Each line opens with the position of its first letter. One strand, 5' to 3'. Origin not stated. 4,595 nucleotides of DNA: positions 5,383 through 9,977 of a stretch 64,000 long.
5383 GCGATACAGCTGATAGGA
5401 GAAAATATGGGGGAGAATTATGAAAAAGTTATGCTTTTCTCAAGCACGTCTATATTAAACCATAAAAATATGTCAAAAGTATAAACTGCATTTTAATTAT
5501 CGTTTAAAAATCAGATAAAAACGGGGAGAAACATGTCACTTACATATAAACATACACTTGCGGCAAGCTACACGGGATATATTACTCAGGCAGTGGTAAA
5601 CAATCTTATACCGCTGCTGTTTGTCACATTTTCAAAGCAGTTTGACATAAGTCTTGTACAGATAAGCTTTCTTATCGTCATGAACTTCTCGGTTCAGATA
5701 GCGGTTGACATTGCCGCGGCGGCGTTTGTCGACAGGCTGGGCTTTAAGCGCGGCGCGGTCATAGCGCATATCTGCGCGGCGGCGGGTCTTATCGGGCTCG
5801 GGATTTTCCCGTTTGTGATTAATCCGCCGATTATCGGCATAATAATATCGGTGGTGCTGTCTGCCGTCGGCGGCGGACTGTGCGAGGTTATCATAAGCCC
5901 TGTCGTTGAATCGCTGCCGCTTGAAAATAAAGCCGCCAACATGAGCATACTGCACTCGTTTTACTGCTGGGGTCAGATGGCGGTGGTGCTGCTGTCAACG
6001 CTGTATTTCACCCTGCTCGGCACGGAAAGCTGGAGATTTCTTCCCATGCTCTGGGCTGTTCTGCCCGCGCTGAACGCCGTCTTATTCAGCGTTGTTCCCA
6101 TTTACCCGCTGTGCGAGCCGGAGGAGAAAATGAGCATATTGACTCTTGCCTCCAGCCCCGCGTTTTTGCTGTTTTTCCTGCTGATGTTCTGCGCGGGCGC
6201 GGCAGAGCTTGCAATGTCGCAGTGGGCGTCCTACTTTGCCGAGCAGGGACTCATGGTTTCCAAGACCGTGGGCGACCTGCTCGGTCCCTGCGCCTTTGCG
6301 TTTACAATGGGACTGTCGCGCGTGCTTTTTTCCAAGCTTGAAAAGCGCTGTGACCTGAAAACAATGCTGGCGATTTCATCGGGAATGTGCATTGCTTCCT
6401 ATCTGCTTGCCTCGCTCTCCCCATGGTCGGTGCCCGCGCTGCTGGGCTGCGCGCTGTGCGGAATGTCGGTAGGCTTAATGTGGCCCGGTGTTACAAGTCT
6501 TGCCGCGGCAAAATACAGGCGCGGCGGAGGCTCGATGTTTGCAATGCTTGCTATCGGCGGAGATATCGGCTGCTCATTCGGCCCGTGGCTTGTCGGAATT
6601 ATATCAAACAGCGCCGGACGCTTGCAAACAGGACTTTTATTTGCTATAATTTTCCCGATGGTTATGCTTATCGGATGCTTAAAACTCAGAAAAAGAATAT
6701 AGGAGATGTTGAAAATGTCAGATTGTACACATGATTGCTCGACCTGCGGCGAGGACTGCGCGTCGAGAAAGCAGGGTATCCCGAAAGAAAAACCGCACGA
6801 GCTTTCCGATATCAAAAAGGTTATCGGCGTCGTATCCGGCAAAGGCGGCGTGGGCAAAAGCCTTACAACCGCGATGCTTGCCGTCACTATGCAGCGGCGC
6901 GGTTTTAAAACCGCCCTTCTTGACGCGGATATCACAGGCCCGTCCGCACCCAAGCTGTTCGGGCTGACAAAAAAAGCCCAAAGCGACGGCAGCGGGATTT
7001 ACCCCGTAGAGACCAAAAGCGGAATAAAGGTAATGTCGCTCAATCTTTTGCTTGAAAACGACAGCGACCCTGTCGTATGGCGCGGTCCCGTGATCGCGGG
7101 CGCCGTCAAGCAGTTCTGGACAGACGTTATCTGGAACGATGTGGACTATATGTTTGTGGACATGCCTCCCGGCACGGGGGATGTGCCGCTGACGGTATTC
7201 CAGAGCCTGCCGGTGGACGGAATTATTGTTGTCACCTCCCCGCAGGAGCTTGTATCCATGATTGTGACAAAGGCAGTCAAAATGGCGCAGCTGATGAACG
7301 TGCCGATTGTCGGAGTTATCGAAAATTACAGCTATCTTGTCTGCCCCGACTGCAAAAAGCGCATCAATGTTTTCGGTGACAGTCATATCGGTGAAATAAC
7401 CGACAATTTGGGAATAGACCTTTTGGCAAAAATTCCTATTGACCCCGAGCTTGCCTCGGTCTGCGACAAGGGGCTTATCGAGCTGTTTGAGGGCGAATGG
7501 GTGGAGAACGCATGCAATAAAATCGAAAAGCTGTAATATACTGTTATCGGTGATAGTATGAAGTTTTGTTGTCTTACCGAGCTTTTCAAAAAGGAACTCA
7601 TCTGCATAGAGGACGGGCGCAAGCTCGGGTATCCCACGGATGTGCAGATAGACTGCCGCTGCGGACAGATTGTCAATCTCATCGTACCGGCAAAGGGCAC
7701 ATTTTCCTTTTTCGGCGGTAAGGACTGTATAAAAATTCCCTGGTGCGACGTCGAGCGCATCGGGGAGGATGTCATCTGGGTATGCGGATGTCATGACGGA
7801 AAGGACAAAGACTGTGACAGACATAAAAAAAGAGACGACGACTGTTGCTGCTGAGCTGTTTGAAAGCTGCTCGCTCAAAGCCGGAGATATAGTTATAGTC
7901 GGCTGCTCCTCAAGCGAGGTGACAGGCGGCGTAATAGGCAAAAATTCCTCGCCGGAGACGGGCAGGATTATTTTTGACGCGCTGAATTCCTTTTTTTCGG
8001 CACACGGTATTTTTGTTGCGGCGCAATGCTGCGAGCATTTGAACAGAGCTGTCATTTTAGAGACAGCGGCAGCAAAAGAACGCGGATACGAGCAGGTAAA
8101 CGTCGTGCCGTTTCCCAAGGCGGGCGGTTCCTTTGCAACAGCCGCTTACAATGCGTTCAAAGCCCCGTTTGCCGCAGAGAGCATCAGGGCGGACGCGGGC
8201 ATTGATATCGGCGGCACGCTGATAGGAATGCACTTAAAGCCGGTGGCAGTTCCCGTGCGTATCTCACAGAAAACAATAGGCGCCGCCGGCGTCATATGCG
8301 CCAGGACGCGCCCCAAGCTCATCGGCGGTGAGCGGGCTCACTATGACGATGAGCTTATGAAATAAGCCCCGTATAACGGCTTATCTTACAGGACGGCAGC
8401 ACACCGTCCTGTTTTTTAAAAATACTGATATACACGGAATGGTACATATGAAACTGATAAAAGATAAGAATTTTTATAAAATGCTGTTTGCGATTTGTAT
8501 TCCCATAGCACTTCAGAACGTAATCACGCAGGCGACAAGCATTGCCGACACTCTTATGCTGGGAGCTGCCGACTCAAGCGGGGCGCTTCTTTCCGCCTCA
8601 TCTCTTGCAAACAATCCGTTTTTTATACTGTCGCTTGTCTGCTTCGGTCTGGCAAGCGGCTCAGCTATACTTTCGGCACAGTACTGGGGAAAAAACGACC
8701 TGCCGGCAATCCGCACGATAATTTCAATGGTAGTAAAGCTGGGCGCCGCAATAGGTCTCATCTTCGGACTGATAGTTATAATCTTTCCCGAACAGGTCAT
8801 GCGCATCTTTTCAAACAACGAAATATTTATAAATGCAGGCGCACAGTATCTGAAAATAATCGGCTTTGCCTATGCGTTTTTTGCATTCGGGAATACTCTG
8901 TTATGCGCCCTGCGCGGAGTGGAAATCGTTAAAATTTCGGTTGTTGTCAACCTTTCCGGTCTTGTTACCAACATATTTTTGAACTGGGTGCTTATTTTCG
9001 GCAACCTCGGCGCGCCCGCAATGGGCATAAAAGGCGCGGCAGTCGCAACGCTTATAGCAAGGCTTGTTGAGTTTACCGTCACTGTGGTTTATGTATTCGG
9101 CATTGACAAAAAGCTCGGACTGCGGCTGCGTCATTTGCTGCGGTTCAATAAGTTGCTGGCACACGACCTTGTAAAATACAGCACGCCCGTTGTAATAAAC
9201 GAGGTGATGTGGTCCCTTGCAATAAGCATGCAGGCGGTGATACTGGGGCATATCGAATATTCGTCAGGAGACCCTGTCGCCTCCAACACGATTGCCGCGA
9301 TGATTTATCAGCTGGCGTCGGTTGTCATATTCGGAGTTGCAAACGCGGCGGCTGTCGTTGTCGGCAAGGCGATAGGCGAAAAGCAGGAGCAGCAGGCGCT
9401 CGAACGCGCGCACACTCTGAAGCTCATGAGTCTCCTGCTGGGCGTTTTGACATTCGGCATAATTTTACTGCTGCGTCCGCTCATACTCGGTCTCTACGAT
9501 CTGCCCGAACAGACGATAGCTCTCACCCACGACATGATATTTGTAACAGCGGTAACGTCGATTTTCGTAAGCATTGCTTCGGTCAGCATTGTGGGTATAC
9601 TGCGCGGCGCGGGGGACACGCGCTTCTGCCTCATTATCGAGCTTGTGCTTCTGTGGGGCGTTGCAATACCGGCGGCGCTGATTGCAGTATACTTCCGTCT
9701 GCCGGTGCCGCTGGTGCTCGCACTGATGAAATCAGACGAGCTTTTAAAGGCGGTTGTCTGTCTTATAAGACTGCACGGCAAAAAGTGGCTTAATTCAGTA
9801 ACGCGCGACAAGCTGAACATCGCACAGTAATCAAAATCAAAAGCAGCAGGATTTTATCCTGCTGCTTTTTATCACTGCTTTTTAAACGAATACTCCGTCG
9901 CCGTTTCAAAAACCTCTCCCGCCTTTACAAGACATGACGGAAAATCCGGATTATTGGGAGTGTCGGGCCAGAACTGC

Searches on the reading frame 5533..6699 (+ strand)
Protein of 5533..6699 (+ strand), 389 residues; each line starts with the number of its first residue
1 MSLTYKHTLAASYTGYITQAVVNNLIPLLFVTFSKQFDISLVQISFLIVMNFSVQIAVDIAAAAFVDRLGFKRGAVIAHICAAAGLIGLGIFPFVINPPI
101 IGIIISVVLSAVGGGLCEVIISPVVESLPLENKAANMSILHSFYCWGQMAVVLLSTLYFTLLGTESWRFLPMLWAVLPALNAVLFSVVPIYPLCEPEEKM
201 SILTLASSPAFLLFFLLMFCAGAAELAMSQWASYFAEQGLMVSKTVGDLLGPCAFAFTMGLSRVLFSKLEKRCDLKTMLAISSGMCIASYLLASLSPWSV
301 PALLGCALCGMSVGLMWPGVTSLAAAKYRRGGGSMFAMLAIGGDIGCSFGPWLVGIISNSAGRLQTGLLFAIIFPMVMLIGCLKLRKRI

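Call 78: search_protein_families(library=pfam, proteins=[window:5533-6699:+], max_evalue=0.00001)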
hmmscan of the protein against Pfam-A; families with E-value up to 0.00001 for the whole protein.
window:5533-6699:+ (389 aa): 1 family
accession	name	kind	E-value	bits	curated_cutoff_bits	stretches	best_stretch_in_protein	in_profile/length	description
PF07690.21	MFS_1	-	5.2e-26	91.8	33.4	2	19-351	8-347/347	Major Facilitator Superfamily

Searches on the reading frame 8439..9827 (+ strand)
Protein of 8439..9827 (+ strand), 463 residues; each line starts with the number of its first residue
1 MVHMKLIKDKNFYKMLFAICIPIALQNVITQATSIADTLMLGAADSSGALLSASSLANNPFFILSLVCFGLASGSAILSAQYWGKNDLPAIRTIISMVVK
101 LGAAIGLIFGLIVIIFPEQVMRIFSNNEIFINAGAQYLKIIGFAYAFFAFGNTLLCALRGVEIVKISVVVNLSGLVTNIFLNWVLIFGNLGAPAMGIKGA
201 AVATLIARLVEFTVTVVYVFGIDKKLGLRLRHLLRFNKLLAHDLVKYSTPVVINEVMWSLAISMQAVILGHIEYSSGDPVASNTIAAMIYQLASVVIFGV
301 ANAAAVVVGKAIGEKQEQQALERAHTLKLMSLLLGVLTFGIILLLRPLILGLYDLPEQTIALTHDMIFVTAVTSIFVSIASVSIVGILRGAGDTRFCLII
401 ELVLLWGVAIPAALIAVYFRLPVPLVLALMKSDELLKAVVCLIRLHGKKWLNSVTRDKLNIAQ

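Call 78: search_protein_families(library=pfam, proteins=[window:8439-9827:+], max_evalue=0.00001)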
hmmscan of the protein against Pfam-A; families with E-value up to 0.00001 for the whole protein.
window:8439-9827:+ (463 aa): 1 family
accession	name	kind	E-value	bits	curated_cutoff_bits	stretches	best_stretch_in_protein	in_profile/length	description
PF01554.23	MatE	-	4.5e-44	150.4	24.9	2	22-184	1-161/161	MatE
